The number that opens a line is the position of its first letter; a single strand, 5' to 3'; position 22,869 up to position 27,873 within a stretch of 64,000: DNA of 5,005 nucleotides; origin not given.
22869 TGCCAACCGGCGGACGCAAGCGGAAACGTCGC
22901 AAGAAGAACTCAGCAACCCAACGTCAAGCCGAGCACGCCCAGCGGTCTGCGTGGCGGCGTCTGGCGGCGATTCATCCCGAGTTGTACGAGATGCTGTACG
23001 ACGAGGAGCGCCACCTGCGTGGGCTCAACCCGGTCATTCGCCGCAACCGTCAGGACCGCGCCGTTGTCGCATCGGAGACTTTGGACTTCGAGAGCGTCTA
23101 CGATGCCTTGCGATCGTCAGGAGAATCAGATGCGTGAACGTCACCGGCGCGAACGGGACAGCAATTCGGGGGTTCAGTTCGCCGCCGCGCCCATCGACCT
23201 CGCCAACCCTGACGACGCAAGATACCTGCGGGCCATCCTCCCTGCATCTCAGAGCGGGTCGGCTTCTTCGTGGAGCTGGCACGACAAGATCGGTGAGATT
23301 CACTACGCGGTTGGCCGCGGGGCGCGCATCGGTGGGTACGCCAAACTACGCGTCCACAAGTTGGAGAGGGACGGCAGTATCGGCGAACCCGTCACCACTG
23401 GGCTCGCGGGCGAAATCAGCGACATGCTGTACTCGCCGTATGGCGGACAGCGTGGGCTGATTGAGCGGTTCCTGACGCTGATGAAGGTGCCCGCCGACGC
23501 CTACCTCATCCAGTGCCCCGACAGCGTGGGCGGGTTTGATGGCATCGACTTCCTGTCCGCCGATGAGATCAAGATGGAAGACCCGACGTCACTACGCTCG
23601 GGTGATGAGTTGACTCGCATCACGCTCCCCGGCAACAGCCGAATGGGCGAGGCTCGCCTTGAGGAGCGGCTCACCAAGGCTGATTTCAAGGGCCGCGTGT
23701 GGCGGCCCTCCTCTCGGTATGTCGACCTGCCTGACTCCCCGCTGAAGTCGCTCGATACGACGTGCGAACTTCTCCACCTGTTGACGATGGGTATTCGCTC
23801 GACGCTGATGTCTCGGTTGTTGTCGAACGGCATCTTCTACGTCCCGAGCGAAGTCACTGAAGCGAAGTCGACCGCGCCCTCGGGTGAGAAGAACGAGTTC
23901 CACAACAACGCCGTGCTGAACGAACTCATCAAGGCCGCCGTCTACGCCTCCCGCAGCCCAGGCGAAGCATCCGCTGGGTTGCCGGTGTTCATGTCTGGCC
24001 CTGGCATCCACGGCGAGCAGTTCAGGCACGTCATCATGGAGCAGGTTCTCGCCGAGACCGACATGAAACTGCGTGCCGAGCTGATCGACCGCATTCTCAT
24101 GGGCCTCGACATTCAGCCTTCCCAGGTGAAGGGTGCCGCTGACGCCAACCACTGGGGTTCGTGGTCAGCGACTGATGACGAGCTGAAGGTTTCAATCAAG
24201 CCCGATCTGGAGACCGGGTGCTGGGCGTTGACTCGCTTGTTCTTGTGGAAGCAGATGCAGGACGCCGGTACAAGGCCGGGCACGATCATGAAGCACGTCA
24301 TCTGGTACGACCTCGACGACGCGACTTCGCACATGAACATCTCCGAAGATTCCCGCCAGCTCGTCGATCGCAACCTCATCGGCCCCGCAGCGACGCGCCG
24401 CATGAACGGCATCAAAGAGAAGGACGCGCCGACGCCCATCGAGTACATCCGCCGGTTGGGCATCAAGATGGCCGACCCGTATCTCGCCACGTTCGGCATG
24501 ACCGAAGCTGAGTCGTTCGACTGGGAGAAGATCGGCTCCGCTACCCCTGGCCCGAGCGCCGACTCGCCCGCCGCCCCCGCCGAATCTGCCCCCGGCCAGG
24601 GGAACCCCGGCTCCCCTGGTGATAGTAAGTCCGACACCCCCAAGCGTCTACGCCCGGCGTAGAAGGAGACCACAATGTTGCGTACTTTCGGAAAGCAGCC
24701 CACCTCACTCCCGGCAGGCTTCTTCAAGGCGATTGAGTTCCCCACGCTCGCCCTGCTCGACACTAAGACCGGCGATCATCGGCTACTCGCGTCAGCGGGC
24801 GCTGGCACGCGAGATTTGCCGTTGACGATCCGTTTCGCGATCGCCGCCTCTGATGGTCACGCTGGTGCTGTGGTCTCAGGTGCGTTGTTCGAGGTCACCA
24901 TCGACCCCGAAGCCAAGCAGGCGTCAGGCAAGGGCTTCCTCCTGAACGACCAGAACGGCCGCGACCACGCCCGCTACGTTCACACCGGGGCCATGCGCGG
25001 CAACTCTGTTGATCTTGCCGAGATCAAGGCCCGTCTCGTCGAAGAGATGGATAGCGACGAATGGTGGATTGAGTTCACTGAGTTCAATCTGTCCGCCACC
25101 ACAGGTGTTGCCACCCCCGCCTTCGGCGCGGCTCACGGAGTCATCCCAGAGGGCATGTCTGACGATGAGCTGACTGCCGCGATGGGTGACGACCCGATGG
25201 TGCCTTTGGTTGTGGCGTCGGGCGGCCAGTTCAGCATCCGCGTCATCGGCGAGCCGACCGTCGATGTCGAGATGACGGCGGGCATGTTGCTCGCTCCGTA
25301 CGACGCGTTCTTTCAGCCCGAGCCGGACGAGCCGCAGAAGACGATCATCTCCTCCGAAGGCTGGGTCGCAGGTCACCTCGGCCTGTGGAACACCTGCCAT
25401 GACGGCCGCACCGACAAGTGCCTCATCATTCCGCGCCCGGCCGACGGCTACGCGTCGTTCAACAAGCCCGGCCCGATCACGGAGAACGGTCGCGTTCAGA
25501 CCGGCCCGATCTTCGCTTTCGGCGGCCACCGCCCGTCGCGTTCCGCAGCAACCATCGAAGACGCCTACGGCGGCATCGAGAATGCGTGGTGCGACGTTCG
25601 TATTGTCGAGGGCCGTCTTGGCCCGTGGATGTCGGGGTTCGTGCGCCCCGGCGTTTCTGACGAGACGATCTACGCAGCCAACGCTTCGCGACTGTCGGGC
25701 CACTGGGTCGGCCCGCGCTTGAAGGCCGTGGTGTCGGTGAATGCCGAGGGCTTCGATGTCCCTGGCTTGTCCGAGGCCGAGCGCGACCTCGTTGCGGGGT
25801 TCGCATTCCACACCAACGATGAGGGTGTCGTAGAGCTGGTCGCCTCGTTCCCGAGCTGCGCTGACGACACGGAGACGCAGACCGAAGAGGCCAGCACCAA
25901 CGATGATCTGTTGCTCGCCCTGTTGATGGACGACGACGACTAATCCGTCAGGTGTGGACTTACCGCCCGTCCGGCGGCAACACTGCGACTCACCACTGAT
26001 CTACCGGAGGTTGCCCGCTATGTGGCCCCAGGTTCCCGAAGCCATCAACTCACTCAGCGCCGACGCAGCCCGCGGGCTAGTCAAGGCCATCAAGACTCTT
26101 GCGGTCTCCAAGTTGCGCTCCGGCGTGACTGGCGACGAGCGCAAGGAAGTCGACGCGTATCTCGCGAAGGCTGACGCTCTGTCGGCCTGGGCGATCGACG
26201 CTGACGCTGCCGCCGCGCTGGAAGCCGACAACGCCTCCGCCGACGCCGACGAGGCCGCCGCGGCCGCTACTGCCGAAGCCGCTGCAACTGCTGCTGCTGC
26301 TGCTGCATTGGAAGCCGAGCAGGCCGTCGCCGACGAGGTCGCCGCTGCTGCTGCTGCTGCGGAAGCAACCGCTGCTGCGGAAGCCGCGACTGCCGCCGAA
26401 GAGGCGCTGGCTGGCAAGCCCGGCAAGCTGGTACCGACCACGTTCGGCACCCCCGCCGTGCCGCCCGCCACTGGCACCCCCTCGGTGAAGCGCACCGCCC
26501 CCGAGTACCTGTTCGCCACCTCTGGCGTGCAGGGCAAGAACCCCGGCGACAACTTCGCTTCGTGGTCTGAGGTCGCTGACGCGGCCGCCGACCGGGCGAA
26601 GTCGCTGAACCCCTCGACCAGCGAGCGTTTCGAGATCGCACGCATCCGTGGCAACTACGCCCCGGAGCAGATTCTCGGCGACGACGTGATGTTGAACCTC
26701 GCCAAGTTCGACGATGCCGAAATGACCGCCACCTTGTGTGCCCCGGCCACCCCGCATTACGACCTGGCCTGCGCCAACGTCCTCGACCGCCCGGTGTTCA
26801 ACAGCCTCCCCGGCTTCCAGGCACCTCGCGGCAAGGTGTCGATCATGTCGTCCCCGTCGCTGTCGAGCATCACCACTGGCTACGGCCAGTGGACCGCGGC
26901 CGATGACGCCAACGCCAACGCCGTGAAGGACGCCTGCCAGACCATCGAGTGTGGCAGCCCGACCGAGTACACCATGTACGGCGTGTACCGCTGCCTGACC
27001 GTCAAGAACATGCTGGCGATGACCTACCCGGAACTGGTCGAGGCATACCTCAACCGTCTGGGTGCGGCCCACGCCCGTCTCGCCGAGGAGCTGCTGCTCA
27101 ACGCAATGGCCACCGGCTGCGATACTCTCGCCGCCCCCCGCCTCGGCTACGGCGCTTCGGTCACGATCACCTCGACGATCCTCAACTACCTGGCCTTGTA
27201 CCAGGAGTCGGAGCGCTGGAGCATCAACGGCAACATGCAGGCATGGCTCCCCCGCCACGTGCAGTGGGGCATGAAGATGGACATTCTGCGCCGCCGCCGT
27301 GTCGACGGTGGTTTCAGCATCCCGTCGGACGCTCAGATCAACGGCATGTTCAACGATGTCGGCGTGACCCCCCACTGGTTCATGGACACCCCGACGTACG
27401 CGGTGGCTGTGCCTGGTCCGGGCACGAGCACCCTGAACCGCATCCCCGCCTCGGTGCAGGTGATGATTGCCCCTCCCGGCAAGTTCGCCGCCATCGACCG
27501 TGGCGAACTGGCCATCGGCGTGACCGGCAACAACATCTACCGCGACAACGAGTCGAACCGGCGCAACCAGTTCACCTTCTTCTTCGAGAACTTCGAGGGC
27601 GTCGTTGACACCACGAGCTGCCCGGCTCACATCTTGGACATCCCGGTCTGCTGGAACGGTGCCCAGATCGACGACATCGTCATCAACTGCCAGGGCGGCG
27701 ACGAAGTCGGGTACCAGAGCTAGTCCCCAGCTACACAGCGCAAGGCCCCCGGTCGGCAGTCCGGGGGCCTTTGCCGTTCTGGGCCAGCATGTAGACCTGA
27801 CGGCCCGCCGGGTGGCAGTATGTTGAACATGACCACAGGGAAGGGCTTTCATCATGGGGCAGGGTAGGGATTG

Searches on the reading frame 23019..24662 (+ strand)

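Call 36: search_protein_families(library=phrogs, proteins=[window:23019-24662:+], max_evalue=0.001)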
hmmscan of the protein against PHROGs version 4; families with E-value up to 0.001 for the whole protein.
window:23019-24662:+ (547 aa): 1 family
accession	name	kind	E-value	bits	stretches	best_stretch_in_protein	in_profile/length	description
phrog_776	-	head and packaging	5.9e-66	224.4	1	52-541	22-506/620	portal protein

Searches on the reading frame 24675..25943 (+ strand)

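Call 36: search_protein_families(library=phrogs, proteins=[window:24675-25943:+], max_evalue=0.001)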
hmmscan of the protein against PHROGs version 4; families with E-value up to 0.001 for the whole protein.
window:24675-25943:+ (422 aa): 5 families
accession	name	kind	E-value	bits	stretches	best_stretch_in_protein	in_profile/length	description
phrog_859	-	head and packaging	2.7e-41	143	1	24-398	384-742/807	portal protein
phrog_21470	-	unknown function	8.8e-37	128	1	24-382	31-408/500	-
phrog_21406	-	unknown function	1.9e-13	49.8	1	29-361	446-776/1668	-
phrog_29860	-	head and packaging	3.1e-12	47.3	1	200-364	9-179/405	virion structural protein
phrog_18402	-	head and packaging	3.8e-09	36.5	1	199-364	9-175/861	head maturation protease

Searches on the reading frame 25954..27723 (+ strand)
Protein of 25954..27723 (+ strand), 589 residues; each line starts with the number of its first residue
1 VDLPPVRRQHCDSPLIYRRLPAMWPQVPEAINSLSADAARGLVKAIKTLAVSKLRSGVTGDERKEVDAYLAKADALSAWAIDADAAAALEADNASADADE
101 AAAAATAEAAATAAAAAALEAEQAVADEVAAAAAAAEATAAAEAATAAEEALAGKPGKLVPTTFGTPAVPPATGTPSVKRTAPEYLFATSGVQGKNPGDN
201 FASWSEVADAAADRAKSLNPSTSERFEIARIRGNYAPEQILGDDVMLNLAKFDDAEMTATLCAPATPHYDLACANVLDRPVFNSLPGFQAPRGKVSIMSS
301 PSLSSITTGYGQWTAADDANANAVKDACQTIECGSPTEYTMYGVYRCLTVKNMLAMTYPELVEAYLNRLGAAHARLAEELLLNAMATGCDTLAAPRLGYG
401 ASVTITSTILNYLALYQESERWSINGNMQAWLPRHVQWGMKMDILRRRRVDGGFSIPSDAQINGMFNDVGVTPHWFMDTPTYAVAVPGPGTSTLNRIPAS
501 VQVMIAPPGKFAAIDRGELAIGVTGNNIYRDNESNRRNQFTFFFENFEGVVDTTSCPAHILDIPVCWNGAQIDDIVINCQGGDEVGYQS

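Call 36: search_protein_families(library=phrogs, proteins=[window:25954-27723:+], max_evalue=0.001)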
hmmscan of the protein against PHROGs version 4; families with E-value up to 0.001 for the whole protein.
window:25954-27723:+ (589 aa): 1 family
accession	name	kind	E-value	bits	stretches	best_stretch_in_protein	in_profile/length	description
phrog_777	-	head and packaging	6.5e-43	148.8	1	27-571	6-569/580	major head protein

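Call 110: search_dna_similar(query=window:25954-27723:+, collection=phages, mode=protein, max_rows=12)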
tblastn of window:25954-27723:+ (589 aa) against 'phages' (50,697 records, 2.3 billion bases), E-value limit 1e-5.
Records with a match: 30; places in all: 30; records where one place covers at least 80% of the query: 0.
Best place of each record, by identity: <60% 30.
By first word of the organism name: Gordonia 20; Arthrobacter 4; Microbacterium 4; Actinomycetia 1; Pseudanabaena 1.
By host as written in the record: Gordonia terrae 3612 14; Arthrobacter globiformis NRRL B-2979 SEA 2; Microbacterium paraoxydans NRRL B-14843 2; Gordonia malaquae A448 2; Gordonia terrae CAG3 2; Gordonia terrae strain CON34 2; Arthrobacter globiformis B-2979 1; Actinomycetia bacterium 1; and 4 more.
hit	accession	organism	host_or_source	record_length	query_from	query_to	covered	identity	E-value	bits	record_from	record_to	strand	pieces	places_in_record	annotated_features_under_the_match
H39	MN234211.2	Arthrobacter phage Mimi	Arthrobacter globiformis NRRL B-2979 SEA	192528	177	550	63%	27.7%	3e-12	76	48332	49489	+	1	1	81: major capsid hexamer protein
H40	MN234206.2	Arthrobacter phage Racecar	Arthrobacter globiformis NRRL B-2979 SEA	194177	177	550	63%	27.7%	3e-12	76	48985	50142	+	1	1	82: major capsid hexamer protein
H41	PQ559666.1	Arthrobacter phage Talia1610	Arthrobacter globiformis B-2979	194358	177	550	63%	27.7%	3e-12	76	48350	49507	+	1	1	81: major capsid hexamer protein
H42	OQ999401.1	Actinomycetia phage DSL-LC01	Actinomycetia bacterium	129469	178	550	63%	26.5%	8e-10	68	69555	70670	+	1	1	major capsid protein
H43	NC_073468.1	Microbacterium phage Pumpernickel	Microbacterium paraoxydans NRRL B-14843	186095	182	550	63%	26.8%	5e-9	66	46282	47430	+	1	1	85: hypothetical protein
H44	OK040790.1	Microbacterium phage Pumpernickel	Microbacterium paraoxydans NRRL B-14843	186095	182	550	63%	26.8%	5e-9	66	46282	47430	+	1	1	85: hypothetical protein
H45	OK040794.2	Arthrobacter phage Atuin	Arthrobacter globiformis NRRL B-2979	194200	188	550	62%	26.3%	1e-10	71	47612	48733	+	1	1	76: major capsid hexamer protein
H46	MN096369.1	Gordonia phage Phendrix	Gordonia terrae 3612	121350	194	550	61%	26.2%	3e-13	79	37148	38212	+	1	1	74: major capsid hexamer protein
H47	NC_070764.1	Gordonia phage Phendrix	Gordonia terrae 3612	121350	194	550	61%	26.2%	3e-13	79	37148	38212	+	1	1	74: major head protein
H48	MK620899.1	Gordonia phage GodonK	Gordonia terrae 3612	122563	194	550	61%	26.2%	3e-13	79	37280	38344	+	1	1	76: major capsid hexamer protein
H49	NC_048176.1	Gordonia phage GodonK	Gordonia terrae 3612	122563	194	550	61%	26.2%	3e-13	79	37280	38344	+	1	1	76: major head protein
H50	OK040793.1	Microbacterium phage Zooman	Microbacterium foliorum NRRL B-24224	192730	182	550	63%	25.2%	4e-6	56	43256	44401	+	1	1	73: hypothetical protein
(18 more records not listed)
